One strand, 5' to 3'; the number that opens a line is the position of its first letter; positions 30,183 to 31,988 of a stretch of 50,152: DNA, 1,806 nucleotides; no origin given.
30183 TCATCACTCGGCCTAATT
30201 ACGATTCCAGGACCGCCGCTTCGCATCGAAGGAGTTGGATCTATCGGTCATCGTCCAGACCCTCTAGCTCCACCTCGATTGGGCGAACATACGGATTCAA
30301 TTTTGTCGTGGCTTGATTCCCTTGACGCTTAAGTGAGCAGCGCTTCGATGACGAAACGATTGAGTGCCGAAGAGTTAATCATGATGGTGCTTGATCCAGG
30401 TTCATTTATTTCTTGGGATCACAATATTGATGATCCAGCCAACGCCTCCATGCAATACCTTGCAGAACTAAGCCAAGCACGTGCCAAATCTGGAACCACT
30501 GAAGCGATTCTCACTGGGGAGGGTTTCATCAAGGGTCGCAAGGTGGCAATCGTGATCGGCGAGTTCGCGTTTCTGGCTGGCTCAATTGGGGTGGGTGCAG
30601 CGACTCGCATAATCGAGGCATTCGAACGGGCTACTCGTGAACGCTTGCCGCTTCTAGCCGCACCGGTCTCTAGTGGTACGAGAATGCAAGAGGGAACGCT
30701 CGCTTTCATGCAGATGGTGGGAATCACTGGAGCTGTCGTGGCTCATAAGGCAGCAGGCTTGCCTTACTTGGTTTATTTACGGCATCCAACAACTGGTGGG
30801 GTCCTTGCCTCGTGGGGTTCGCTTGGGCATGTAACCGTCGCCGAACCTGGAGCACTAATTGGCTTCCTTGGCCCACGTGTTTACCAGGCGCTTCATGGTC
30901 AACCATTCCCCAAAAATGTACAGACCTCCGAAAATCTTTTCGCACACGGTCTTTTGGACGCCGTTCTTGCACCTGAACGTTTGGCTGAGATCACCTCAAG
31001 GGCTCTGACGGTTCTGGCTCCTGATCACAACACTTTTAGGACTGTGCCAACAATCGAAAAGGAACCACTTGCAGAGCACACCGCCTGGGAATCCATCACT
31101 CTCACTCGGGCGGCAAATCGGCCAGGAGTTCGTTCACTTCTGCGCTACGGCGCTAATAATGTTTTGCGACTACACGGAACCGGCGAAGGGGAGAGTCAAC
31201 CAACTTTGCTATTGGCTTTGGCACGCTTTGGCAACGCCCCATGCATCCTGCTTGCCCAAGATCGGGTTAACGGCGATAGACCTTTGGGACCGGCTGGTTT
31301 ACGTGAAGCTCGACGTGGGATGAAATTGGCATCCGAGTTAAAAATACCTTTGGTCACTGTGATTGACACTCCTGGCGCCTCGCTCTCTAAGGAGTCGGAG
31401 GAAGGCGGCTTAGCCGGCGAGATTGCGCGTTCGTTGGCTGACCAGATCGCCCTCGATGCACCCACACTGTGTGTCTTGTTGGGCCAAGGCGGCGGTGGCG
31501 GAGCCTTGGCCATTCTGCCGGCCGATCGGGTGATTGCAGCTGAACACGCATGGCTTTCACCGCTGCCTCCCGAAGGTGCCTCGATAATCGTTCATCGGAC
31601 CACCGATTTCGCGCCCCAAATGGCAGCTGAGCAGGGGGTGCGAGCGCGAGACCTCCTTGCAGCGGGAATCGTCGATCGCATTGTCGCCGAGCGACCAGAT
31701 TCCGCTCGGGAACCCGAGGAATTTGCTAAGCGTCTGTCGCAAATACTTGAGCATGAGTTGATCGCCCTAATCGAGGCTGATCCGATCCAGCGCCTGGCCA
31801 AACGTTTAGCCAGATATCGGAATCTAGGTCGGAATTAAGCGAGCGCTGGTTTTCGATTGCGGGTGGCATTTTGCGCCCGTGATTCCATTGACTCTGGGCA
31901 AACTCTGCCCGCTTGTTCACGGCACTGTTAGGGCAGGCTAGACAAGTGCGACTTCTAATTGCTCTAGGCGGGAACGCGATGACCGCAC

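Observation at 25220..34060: Six-gene block (HyuA, HyuB, type III CoA-transferase, fused AccD-AccA carboxyltransferase, carbamate kinase, AtzD/barbiturase-family amidohydrolase): candidate undescribed cyclic-amide/ureide catabolic pathway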

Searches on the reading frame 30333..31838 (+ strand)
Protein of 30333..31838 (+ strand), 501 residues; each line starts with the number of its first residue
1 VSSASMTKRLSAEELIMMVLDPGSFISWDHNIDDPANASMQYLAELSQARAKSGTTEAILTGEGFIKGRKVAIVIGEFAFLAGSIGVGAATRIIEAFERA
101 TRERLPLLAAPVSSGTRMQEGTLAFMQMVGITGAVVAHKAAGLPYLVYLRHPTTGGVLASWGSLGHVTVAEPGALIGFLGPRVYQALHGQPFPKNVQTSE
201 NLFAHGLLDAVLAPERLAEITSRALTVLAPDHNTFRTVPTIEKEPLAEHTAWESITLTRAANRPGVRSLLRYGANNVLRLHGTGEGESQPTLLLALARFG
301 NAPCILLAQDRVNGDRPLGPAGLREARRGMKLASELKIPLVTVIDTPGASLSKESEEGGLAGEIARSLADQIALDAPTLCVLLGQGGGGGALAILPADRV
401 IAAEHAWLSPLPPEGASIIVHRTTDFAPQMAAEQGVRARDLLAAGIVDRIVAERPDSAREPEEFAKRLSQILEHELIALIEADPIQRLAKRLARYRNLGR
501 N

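Call 3: search_protein_families(library=pfam, proteins=[window:30333-31838:+])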
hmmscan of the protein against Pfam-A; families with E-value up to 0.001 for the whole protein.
window:30333-31838:+ (501 aa): 2 families
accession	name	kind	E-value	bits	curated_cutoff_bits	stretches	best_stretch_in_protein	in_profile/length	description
PF01039.27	Carboxyl_trans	-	2e-50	172.3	22.3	1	12-474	10-477/493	Carboxyl transferase domain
PF03255.19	ACCA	-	9.5e-46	156.8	23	1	241-499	43-310/310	Acetyl co-enzyme A carboxylase carboxyltransferase-like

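Call 4: search_protein_families(library=ncbifam, proteins=[window:30333-31838:+])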
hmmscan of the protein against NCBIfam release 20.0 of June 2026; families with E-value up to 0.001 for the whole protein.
window:30333-31838:+ (501 aa): 9 families
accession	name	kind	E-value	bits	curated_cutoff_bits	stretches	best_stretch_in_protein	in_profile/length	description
TIGR00515.1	accD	equivalog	1.4e-47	162.4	317.45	1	9-219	56-270/285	acetyl-CoA carboxylase, carboxyltransferase subunit beta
NF004344.0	PRK05724.1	equivalog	4e-45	154.4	357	1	242-500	48-315/319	acetyl-CoA carboxylase carboxyltransferase subunit alpha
NF041504.1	AccA_sub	subfamily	1.9e-42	145.4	300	1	252-498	1-256/257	carboxyltransferase subunit alpha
TIGR00513.1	accA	equivalog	6e-36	124.4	319.3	1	243-500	49-315/321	acetyl-CoA carboxylase carboxyl transferase subunit alpha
NF008971.0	PRK12319.1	equivalog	8.2e-23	81.3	406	1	319-497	80-255/256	acetyl-CoA carboxylase carboxyl transferase subunit alpha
TIGR01117.1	mmdA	subfamily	1.2e-14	54.1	998.8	1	9-190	30-202/512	methylmalonyl-CoA decarboxylase subunit alpha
TIGR03133.1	malonate_beta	equivalog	1.9e-07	30.6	278.15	1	11-189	7-184/274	biotin-independent malonate decarboxylase subunit beta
NF005530.0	PRK07189.1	equivalog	1.7e-05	24.1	228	1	10-186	16-191/303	biotin-independent malonate decarboxylase subunit beta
TIGR03134.1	malonate_gamma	equivalog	8.5e-05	22.2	237.15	1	337-472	80-224/258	biotin-independent malonate decarboxylase subunit gamma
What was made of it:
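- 30333..31838 (+): Fused AccD-like/AccA-like carboxyltransferase with no biotin carrier partner. It abuts the CoA-transferase stop. AccA aligns to residues 242-500 (call 4).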

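Call 20: search_solved_structures(query=window:30333-31838:+)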
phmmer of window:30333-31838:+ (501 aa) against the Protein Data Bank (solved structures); distinct sequences matched with E-value up to 0.001: 49.
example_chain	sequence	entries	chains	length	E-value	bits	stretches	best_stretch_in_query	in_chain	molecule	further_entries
2f9i_B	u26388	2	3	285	1e-36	130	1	10-223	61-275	acetyl-coenzyme A carboxylase carboxyl transferase subunit beta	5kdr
2f9y_B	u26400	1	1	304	2.2e-34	122.3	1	9-236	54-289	Acetyl-coenzyme A carboxylase carboxyl transferase subunit beta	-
9m70_A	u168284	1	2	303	2.8e-34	121.9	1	8-226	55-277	Acetyl-coenzyme A carboxylase carboxyl transferase subunit beta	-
8uxz_D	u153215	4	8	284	6.1e-34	120.8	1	9-230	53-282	Acetyl-coenzyme A carboxylase carboxyl transferase subunit beta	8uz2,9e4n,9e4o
9m70_B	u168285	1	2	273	3.9e-30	108.3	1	249-500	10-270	Acetyl-coenzyme A carboxylase carboxyl transferase subunit alpha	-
8uxz_A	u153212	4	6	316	1.2e-26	96.8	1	243-476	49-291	Acetyl-coenzyme A carboxylase carboxyl transferase subunit alpha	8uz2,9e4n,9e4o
2f9y_A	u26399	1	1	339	6e-26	94.5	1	243-476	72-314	Acetyl-CoA carboxylase, Carboxyltransferase alpha chain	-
2f9i_A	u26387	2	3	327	2.6e-25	92.4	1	250-499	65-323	acetyl-coenzyme A carboxylase carboxyl transferase subunit alpha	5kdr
1vrg_A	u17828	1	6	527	3.2e-19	72.3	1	9-423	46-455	propionyl-CoA carboxylase, beta subunit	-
9kkm_A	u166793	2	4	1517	1e-16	64.1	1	306-467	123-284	Acetyl-CoA carboxylase multifunctional enzyme AccADCB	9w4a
1x0u_A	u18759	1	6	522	1.4e-16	63.6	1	57-423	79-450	hypothetical methylmalonyl-CoA decarboxylase alpha subunit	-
9j0c_A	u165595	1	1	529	5e-16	61.8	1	9-423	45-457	Acyl-CoA carboxylase subunit beta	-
1on3_A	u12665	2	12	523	2e-14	56.5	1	56-423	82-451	Methylmalonyl-CoA carboxyltransferase 12S subunit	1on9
5inf_A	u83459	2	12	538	9.8e-14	54.2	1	8-191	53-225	Carboxyl transferase | Putative carboxyl transferase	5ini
5ing_A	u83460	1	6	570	1.3e-13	53.8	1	8-191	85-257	Putative carboxyl transferase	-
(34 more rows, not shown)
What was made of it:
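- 30333..31838 (+): There are weak matches to the MdcD/MdcE malonate decarboxylase subunits (calls 4, 20).
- Closest known: Malonate decarboxylase. Different: Similarity to MdcD/E is weak (E about 1e-5 to 1e-7, calls 4, 20).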

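Call 56: search_dna_similar(query=window:30333-31838:+, collection=plasmids, mode=protein, max_rows=25, max_evalue=1e-30)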
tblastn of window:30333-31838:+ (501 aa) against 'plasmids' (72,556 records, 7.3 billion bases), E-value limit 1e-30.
Records with a match: 44; places in all: 49; records where one place covers at least 80% of the query: 23.
Best place of each record, by identity: 60-80% 2; <60% 42.
By first word of the organism name: Loigolactobacillus 5; Sinorhizobium 4; Pseudonocardia 3; Salmonella 3; Embleya 2; Rhodococcus 2; Paucilactobacillus 2; Pediococcus 2; Lactobacillus 2; Nonomuraea 1; and 18 more.
By predicted mobility (MOB-suite, as given by PLSDB): non-mobilizable 28; mobilizable 15; conjugative 1.
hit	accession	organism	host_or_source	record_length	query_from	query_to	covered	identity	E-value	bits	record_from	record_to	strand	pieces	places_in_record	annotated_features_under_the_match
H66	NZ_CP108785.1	Embleya sp. NBC_00888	-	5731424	9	499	98%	61.5%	8e-177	558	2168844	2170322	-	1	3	none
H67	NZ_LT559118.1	Nonomuraea gerenzanensis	-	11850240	5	500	99%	60.6%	3e-168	533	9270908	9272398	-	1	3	none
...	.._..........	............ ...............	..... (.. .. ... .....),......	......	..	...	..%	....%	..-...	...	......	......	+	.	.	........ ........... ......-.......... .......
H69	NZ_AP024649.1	Arthrobacter sp. StoSoilB13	-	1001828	1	498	99%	52.4%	2e-123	469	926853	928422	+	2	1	none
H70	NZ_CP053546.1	Paenarthrobacter sp. YJN-5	cell culture,soil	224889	1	498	99%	52.0%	2e-145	468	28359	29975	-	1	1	carboxyl transferase domain-containing protein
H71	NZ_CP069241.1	Rhodococcus sp. USK13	cell culture,Sand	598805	1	460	92%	51.5%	1e-121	399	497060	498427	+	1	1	carboxyl transferase domain-containing protein | CoA transferase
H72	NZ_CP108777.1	Embleya sp. NBC_00896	-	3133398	9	499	98%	34.9%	1e-54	205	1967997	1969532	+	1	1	none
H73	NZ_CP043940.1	Paucilactobacillus nenjiangensis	pure culture,fermented vegetable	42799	9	501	98%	33.9%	1e-55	208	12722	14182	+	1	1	accA: carboxyltransferase subunit alpha | acetyl-CoA carboxylase carboxyltransferase subunit beta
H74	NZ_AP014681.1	Paucilactobacillus hokkaidonensis JCM 18461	-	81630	9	501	98%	33.8%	1e-55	208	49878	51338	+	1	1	accA: carboxyltransferase subunit alpha | acetyl-CoA carboxylase carboxyltransferase subunit beta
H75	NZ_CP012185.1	Pseudonocardia sp. EC080619-01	Apterostigma dentigerum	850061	8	499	98%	33.2%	3e-51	195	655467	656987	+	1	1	accD: acetyl-CoA carboxylase, carboxyltransferase subunit beta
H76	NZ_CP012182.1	Pseudonocardia sp. EC080610-09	Apterostigma dentigerum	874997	8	499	98%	33.2%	3e-51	195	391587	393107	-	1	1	accD: acetyl-CoA carboxylase, carboxyltransferase subunit beta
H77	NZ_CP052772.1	Pseudonocardia alni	Cell culture,soil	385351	3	451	90%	35.8%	7e-53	200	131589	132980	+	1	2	accD: acetyl-CoA carboxylase, carboxyltransferase subunit beta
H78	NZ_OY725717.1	Collinsella aerofaciens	-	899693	9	500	98%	32.1%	5e-52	197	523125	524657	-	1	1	accD: acetyl-CoA carboxylase, carboxyltransferase subunit beta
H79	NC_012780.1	[Eubacterium] eligens ATCC 27750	-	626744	8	500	98%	31.7%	3e-60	221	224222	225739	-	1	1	acetyl-CoA carboxylase carboxyl transferase subunit beta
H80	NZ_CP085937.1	Lachnospira eligens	-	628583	8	500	98%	31.7%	3e-60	221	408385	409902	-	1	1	acetyl-CoA carboxylase carboxyl transferase subunit beta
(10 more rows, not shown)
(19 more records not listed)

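Call 57: get_annotated_region(hit=H70, flank=8000)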
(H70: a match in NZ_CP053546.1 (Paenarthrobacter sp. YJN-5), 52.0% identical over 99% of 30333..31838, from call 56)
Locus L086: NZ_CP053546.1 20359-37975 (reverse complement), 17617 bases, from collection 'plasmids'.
description: Paenarthrobacter sp. YJN-5 plasmid pYJN5-2, complete sequence
organism: Paenarthrobacter sp. YJN-5 (NCBI taxid 2735316)
taxonomy: Bacteria; Actinomycetota; Actinomycetes; Micrococcales; Micrococcaceae; Paenarthrobacter; Paenarthrobacter sp. YJN-5
host: -; source: cell culture,soil; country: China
typing (MOB-suite, as given by PLSDB): conjugative; relaxase MOBP; mating-pair formation MPF_T
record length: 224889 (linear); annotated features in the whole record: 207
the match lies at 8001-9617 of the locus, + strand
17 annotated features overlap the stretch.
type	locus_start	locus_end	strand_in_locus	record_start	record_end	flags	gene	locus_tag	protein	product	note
CDS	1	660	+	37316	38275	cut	-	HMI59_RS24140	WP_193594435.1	LysR family transcriptional regulator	GO:0006355 - regulation of DNA-templated transcription [Evidence IEA]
CDS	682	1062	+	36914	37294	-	-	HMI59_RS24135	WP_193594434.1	bleomycin resistance protein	-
CDS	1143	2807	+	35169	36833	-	-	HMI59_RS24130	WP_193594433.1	alkaline phosphatase D family protein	-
CDS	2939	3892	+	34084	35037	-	-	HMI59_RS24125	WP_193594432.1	AsnC family transcriptional regulator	-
CDS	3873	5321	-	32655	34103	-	-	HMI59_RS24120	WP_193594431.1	amidase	-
CDS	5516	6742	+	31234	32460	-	-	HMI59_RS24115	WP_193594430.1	amidohydrolase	-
CDS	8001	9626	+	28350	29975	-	-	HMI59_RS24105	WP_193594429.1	carboxyl transferase domain-containing protein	-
CDS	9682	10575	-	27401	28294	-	ppk2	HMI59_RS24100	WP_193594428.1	polyphosphate kinase 2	GO:0006793 - phosphorus metabolic process [Evidence IEA]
CDS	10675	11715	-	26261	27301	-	-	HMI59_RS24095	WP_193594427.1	hemolysin family protein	-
CDS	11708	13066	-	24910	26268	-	-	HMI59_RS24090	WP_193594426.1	hemolysin family protein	-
CDS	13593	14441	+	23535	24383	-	-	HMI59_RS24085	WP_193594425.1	tyrosine-type recombinase/integrase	GO:0015074 - DNA integration [Evidence IEA]; GO:0006310 - DNA recombination [Evidence IEA]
CDS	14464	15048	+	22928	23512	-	-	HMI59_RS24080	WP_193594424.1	hypothetical protein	-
CDS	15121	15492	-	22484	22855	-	-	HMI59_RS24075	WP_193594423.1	hypothetical protein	-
CDS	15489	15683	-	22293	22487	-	-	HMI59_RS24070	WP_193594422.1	toxin HicA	-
CDS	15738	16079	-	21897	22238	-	-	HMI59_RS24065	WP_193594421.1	hypothetical protein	-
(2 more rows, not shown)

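Call 58: get_annotated_region(hit=H68, flank=8000)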
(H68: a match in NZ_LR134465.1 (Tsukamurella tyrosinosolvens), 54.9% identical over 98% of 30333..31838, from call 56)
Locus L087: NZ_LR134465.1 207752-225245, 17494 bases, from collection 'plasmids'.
description: Tsukamurella tyrosinosolvens strain NCTC13231 plasmid 23, complete sequence
organism: Tsukamurella tyrosinosolvens (NCBI taxid 57704)
taxonomy: Bacteria; Actinomycetota; Actinomycetes; Mycobacteriales; Tsukamurellaceae; Tsukamurella; Tsukamurella tyrosinosolvens
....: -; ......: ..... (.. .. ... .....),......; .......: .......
typing (MOB-suite, as given by PLSDB): non-mobilizable
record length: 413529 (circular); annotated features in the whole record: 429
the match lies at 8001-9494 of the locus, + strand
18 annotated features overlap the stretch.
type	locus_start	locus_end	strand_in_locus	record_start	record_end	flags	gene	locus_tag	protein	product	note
CDS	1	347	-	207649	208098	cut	-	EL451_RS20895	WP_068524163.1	DUF2510 domain-containing protein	-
CDS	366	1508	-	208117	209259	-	-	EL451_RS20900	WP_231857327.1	metallophosphoesterase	-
CDS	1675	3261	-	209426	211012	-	-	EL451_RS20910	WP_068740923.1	VWA domain-containing protein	-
CDS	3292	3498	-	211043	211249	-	-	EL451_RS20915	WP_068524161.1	antitoxin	-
CDS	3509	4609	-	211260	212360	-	-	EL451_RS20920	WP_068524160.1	MBL fold metallo-hydrolase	-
CDS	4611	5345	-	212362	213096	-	-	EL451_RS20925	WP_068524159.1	enoyl-CoA hydratase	-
CDS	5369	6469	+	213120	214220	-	-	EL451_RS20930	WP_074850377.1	NAD(P)-binding domain-containing protein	-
CDS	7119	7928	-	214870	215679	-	-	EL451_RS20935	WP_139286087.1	aldo/keto reductase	-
CDS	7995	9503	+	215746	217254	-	-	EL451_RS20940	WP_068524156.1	carboxyl transferase domain-containing protein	-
CDS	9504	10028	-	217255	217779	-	-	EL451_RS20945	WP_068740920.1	DUF4333 domain-containing protein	-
CDS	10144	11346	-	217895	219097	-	-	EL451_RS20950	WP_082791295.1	Nramp family divalent metal transporter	GO:0055085 - transmembrane transport [Evidence IEA]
CDS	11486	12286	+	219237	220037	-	-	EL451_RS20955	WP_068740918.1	DUF2470 domain-containing protein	-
CDS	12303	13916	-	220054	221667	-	-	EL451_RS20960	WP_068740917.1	hypothetical protein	-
CDS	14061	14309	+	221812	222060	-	-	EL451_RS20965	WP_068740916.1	Arc family DNA-binding protein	-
CDS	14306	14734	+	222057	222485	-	-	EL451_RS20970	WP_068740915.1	type II toxin-antitoxin system VapC family toxin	-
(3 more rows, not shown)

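Call 59: get_annotated_region(hit=H71, flank=8000)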
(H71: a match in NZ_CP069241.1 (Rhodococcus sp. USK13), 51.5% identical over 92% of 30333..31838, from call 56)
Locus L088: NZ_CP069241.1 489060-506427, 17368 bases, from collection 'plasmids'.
description: Rhodococcus sp. USK13 plasmid pUSK13_1, complete sequence
organism: Rhodococcus sp. USK13 (NCBI taxid 2806442)
taxonomy: Bacteria; Actinomycetota; Actinomycetes; Mycobacteriales; Nocardiaceae; Rhodococcus; Rhodococcus sp. USK13
host: -; source: cell culture,Sand; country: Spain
typing (MOB-suite, as given by PLSDB): mobilizable; relaxase MOBP,MOBP
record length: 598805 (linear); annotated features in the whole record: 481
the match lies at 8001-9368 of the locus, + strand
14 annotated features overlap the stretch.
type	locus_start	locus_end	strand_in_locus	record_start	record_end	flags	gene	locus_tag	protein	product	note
CDS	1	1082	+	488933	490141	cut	-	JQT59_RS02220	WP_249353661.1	FAD-dependent oxidoreductase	-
CDS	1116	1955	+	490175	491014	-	-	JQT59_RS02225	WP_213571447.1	SDR family oxidoreductase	-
CDS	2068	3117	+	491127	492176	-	-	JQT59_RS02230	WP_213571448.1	alpha/beta fold hydrolase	-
CDS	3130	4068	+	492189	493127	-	-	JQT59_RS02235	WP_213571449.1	VOC family protein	-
CDS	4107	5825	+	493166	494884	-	-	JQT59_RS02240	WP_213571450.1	CocE/NonD family hydrolase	GO:0008152 - metabolic process [Evidence IEA]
CDS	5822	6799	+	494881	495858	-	-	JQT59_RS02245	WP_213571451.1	hypothetical protein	-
CDS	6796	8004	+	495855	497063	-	-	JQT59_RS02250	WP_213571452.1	CoA transferase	-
CDS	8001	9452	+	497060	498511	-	-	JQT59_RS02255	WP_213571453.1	carboxyl transferase domain-containing protein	-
CDS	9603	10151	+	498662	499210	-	-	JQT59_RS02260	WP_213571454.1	YceI family protein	-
CDS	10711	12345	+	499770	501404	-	-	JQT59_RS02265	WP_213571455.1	bifunctional 3-(3-hydroxy-phenyl)propionate/3-hydroxycinnamic acid hydroxylase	-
CDS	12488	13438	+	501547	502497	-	-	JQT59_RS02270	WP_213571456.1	VOC family protein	-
CDS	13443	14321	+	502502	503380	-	-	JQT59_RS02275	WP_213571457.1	fumarylacetoacetate hydrolase family protein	-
CDS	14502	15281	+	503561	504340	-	-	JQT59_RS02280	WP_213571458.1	cupin domain-containing protein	-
CDS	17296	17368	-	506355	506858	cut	-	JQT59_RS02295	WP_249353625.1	helix-turn-helix domain-containing protein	-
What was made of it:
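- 30333..31838 (+): It appears again in another catabolic cluster (call 59).
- The pair is portable to another catabolic cluster (call 59).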
